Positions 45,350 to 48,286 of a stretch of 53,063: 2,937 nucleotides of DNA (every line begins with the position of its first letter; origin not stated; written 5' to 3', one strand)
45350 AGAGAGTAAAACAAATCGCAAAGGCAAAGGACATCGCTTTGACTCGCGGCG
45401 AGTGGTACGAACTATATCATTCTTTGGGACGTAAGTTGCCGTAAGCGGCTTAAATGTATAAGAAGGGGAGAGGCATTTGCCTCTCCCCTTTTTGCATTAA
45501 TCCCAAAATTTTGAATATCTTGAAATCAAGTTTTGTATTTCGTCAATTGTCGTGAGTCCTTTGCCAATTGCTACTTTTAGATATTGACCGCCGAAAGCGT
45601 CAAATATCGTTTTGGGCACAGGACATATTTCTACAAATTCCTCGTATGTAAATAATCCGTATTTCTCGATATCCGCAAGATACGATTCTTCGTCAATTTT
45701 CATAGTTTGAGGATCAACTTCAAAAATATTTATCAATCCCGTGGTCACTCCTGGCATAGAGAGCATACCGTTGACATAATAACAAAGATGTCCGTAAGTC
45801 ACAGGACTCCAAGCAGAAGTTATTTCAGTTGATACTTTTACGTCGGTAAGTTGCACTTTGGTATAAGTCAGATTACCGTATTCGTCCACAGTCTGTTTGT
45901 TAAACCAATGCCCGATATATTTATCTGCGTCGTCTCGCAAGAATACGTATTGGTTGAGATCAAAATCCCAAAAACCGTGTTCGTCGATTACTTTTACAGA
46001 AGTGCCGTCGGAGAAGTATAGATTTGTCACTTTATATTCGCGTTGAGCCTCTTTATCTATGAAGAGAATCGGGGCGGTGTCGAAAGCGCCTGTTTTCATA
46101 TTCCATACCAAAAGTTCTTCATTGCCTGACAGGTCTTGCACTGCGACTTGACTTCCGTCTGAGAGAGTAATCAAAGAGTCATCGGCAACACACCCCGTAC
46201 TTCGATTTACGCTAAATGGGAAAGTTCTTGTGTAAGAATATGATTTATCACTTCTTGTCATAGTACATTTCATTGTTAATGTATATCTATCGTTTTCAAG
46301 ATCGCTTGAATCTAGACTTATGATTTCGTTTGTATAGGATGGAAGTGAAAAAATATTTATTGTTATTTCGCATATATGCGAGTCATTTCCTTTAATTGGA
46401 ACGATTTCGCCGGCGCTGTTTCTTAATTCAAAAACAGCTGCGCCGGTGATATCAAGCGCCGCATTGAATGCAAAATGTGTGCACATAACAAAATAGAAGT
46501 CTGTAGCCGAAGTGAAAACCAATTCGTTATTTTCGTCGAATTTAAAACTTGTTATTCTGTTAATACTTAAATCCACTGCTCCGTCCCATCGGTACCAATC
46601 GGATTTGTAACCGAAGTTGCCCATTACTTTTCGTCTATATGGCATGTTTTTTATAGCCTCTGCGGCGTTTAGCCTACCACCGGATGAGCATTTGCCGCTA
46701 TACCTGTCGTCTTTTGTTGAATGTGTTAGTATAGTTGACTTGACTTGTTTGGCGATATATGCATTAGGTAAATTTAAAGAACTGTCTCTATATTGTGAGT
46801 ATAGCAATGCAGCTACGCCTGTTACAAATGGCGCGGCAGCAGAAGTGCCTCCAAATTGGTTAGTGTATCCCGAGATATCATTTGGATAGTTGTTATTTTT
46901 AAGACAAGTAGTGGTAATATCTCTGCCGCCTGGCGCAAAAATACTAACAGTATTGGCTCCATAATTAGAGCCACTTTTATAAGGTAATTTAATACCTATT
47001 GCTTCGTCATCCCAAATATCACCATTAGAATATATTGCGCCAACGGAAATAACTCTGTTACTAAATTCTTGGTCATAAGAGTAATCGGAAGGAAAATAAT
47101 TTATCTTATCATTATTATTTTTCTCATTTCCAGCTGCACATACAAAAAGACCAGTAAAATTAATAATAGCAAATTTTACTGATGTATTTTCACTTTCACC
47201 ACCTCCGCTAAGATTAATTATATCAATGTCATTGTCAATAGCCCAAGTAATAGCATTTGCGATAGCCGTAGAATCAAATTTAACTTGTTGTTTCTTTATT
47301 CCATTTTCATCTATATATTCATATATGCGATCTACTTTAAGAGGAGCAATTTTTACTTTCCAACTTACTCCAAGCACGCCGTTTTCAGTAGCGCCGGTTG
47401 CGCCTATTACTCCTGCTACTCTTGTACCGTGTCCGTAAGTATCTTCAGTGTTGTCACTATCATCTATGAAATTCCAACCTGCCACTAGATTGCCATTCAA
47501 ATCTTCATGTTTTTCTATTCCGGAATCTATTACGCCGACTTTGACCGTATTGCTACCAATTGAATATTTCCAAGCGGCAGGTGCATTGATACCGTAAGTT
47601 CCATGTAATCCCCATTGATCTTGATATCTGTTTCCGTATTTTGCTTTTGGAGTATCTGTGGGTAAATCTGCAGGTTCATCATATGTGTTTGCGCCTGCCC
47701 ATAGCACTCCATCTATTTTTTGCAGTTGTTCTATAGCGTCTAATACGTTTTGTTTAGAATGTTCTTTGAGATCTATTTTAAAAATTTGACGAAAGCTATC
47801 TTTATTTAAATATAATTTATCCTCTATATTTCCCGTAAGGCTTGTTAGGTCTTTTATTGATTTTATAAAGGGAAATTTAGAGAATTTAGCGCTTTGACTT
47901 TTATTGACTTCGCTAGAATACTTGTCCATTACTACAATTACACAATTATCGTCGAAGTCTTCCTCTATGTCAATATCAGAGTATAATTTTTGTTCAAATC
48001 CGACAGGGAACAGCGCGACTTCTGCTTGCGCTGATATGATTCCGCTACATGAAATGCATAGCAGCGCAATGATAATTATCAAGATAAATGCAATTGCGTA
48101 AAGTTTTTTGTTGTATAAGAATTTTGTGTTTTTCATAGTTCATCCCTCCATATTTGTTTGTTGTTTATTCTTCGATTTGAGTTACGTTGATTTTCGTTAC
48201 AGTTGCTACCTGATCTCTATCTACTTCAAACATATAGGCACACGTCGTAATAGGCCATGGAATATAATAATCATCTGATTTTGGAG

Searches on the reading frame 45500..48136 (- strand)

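Call 77: search_protein_families(library=pfam, proteins=[window:45500-48136:-], max_evalue=0.001)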
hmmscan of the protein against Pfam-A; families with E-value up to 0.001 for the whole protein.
window:45500-48136:- (879 aa): 1 family
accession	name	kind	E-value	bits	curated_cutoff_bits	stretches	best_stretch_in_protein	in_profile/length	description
PF00082.27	Peptidase_S8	-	2.7e-39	135.7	21.8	1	196-474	2-274/288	Subtilase family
